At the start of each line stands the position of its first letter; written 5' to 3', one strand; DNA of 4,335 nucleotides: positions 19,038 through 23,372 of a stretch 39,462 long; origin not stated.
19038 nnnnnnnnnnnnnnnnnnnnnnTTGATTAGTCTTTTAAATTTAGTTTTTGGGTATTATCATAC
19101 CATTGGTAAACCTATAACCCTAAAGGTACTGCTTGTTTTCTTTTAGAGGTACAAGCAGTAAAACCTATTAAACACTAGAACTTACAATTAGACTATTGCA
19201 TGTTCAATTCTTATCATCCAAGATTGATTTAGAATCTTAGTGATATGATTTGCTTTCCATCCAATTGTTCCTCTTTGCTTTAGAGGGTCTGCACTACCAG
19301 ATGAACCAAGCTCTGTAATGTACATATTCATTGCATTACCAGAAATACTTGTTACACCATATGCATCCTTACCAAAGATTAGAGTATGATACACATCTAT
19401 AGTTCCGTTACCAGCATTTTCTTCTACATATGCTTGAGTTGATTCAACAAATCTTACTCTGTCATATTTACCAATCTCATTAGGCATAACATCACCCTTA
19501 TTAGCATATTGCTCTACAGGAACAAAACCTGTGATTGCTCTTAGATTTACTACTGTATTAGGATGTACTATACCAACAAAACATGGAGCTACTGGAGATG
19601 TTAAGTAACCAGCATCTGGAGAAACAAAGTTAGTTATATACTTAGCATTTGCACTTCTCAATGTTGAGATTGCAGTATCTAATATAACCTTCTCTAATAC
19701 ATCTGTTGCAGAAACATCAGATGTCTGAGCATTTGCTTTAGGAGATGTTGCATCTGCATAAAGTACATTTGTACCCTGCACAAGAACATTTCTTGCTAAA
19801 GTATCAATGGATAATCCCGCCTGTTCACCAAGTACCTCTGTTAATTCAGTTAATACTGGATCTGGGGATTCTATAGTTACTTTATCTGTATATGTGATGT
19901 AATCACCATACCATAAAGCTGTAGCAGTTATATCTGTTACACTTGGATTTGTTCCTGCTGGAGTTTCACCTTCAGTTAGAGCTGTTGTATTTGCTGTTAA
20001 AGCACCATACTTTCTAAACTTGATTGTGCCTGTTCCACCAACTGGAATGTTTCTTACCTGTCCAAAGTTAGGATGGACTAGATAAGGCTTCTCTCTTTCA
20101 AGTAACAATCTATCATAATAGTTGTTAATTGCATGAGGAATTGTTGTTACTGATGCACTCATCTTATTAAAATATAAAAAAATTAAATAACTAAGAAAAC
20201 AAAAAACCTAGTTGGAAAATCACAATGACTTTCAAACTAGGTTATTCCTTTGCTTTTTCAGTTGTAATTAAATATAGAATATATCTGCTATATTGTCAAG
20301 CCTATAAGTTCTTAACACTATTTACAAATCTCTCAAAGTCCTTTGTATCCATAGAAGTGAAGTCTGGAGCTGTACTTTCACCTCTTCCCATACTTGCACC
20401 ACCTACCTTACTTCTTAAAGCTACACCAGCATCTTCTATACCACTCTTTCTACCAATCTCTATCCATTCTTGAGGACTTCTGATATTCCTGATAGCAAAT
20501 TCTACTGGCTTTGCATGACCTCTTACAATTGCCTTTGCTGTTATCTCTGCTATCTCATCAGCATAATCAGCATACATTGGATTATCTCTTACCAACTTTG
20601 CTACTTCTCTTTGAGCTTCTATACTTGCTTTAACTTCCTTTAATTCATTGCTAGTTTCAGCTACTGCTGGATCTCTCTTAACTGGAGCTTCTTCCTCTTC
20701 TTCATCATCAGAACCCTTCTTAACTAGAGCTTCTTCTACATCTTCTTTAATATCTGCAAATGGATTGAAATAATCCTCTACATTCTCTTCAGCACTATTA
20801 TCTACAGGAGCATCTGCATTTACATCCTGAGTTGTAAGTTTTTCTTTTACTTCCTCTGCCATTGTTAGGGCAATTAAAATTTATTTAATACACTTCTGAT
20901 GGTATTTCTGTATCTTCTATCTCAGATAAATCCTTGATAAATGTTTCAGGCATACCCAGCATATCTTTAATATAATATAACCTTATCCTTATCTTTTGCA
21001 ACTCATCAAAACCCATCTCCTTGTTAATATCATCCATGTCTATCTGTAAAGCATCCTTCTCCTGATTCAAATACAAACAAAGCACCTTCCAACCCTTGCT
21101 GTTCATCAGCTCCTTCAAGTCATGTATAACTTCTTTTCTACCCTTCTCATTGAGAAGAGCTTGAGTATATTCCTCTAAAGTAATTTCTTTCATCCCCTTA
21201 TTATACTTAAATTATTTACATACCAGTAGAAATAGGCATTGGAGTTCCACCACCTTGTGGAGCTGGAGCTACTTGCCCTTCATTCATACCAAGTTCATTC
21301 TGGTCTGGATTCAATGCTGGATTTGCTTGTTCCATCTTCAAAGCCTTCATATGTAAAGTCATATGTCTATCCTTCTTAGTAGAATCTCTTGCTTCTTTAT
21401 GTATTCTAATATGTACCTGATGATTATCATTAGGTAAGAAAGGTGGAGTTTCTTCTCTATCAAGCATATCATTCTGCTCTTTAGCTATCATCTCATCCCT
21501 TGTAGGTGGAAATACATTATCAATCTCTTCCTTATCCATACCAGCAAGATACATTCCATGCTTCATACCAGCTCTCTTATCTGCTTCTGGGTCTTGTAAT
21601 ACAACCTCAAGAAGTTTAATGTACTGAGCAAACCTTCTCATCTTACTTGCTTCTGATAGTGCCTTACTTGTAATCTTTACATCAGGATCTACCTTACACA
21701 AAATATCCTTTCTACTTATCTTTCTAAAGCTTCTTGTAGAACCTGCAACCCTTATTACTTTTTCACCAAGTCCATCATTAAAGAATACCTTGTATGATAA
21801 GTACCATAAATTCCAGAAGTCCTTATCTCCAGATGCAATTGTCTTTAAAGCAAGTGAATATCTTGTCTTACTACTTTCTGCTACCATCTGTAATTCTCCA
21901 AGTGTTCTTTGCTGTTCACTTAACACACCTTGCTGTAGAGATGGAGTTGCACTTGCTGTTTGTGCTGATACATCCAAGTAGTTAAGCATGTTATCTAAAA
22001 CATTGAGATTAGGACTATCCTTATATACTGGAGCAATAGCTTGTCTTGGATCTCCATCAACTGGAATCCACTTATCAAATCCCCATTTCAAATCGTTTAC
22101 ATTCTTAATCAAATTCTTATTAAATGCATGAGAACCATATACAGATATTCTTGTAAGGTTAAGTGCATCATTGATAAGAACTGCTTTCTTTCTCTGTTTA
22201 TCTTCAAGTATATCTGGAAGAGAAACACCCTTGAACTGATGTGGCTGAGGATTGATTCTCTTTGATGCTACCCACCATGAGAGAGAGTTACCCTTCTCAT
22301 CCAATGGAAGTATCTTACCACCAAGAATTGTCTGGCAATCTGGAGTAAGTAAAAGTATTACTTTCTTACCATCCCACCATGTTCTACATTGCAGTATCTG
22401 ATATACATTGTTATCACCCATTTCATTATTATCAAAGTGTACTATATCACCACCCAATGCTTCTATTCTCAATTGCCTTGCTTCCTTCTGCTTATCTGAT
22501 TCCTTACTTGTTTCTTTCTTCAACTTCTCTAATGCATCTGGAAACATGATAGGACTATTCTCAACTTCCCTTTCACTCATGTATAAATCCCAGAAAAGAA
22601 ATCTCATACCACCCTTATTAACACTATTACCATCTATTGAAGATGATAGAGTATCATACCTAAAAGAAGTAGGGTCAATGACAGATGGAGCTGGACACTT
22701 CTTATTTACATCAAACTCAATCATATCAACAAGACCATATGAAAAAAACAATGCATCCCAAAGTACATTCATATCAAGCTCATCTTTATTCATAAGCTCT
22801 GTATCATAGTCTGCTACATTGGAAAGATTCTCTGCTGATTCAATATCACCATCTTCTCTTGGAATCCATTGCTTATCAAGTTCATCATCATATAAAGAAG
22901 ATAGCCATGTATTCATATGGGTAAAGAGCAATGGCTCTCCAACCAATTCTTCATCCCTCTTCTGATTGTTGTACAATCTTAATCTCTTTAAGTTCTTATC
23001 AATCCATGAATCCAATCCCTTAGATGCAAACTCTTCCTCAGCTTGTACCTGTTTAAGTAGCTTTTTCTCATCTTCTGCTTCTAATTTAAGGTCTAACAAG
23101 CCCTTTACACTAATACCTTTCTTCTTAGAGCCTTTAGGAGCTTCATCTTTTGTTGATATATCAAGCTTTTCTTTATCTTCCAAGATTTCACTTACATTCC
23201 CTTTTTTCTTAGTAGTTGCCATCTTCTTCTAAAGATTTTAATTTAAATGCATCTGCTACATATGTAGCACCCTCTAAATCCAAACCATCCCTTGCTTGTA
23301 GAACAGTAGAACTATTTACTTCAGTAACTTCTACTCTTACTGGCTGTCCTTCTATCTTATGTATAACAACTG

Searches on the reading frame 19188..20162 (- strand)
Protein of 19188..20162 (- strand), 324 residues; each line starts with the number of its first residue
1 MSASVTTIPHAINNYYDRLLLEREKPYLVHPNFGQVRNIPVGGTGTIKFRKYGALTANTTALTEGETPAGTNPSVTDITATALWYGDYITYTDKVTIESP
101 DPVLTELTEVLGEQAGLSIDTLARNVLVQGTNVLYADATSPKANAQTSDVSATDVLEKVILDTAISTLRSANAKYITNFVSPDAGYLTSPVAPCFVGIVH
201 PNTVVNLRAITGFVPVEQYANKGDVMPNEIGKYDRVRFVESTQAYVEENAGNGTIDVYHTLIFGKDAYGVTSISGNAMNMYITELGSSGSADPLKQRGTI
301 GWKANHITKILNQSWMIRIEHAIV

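Call 9: search_protein_families(library=phrogs, proteins=[window:19188-20162:-], max_evalue=0.001)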
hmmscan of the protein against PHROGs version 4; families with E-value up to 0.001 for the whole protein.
window:19188-20162:- (324 aa): 1 family
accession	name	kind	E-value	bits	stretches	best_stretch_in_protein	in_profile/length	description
phrog_1357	-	head and packaging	1.6e-63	215.8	1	6-320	27-343/356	major head protein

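Call 84: search_dna_similar(query=window:19188-20162:-, collection=phages, mode=protein, max_rows=25)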
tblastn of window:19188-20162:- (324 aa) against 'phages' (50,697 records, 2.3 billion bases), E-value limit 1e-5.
Records with a match: 77; places in all: 77; records where one place covers at least 80% of the query: 56.
Best place of each record, by identity: <60% 77.
By first word of the organism name: Streptomyces 30; Bacillus 15; Bacteriophage 12; Alteromonas 7; Caudoviricetes 6; Paenibacillus 2; Stenotrophomonas 1; Pseudoalteromonas 1; Xanthomonas 1; Pseudomonas 1; and 1 more.
By host as written in the record: - 18; Streptomyces griseus ATCC 10137 10; Streptomyces scabiei RL-34 7; Bacillus megaterium 6; Bacillus megaterium Km 5; Alteromonas macleodii str. 'Balearic Sea AD45' 5; Streptomyces lividans JI 1326 4; Bacillus megaterium strain Km Sp- 2; and 15 more.
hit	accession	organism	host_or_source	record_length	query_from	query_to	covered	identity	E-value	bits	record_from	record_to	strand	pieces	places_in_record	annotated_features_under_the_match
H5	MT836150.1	Bacteriophage sp.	human fecal samples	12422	12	322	96%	38.3%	1e-58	208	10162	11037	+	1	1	record has no annotation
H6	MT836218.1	Bacteriophage sp.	human fecal samples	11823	12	320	92%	38.0%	5e-36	206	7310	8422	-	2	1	record has no annotation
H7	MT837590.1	Bacteriophage sp.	human fecal samples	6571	12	320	92%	36.3%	3e-33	195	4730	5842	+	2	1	record has no annotation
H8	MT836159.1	Bacteriophage sp.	human fecal samples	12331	4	320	98%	33.1%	3e-47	176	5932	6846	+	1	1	record has no annotation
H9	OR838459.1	Stenotrophomonas phage StenR_269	Stenotrophomonas rhizophila CEMTC 4565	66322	12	323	96%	33.4%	8e-45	169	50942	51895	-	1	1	major capsid protein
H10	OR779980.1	Pseudoalteromonas phage vB_Pun_Y3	Pseudoalteromonas nigrifaciens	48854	20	320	93%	34.4%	2e-48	179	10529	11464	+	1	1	major capsid protein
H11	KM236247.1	Bacillus phage Pascal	Bacillus megaterium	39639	2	320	98%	31.8%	8e-42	160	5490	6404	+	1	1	capsid protein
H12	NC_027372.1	Bacillus phage Pascal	Bacillus megaterium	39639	2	320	98%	31.8%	8e-42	160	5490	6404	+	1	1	major head protein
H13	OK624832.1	Xanthomonas phage DES1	Xanthomonas sp.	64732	20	323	94%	33.1%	2e-39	153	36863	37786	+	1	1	major capsid protein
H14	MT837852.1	Bacteriophage sp.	human fecal samples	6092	4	320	98%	31.8%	2e-45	170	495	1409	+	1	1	record has no annotation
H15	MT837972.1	Bacteriophage sp.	human fecal samples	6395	12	320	95%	32.6%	3e-46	173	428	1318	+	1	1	record has no annotation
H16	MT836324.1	Bacteriophage sp.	human fecal samples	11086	4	320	98%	31.6%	3e-45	170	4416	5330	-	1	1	record has no annotation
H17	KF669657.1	Bacillus phage poppyseed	Bacillus megaterium Km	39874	15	320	94%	32.5%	7e-42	160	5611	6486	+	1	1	capsid protein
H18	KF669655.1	Bacillus phage Page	Bacillus megaterium Km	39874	15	320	94%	32.5%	7e-42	160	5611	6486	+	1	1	hypothetical protein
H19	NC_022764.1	Bacillus phage Page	Bacillus megaterium Km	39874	15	320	94%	32.5%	7e-42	160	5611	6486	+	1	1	major head protein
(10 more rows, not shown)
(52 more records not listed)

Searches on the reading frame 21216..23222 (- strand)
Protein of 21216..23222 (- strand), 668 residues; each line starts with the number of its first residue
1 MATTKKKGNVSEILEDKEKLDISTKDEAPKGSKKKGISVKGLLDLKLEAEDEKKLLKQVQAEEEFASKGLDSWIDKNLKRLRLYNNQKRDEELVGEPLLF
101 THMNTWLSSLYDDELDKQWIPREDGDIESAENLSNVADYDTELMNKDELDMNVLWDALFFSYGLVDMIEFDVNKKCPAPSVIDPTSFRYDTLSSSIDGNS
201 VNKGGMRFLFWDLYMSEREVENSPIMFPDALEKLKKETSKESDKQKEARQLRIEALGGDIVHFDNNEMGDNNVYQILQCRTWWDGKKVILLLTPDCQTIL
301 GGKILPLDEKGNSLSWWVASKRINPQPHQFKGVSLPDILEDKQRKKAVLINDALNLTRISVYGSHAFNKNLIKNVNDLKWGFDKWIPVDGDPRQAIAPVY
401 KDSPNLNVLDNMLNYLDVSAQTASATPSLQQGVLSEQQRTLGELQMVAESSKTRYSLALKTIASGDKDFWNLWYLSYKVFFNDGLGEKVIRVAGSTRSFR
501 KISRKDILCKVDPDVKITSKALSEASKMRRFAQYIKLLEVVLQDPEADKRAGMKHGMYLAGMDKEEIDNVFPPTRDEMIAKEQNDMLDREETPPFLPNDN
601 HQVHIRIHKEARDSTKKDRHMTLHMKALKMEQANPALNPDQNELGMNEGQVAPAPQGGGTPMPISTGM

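Call 9: search_protein_families(library=phrogs, proteins=[window:21216-23222:-], max_evalue=0.001)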
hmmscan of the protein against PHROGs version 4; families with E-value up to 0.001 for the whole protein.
window:21216-23222:- (668 aa): 1 family
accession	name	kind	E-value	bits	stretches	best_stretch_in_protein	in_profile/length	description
phrog_1216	-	head and packaging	2.9e-08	33.7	1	324-634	349-656/714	portal protein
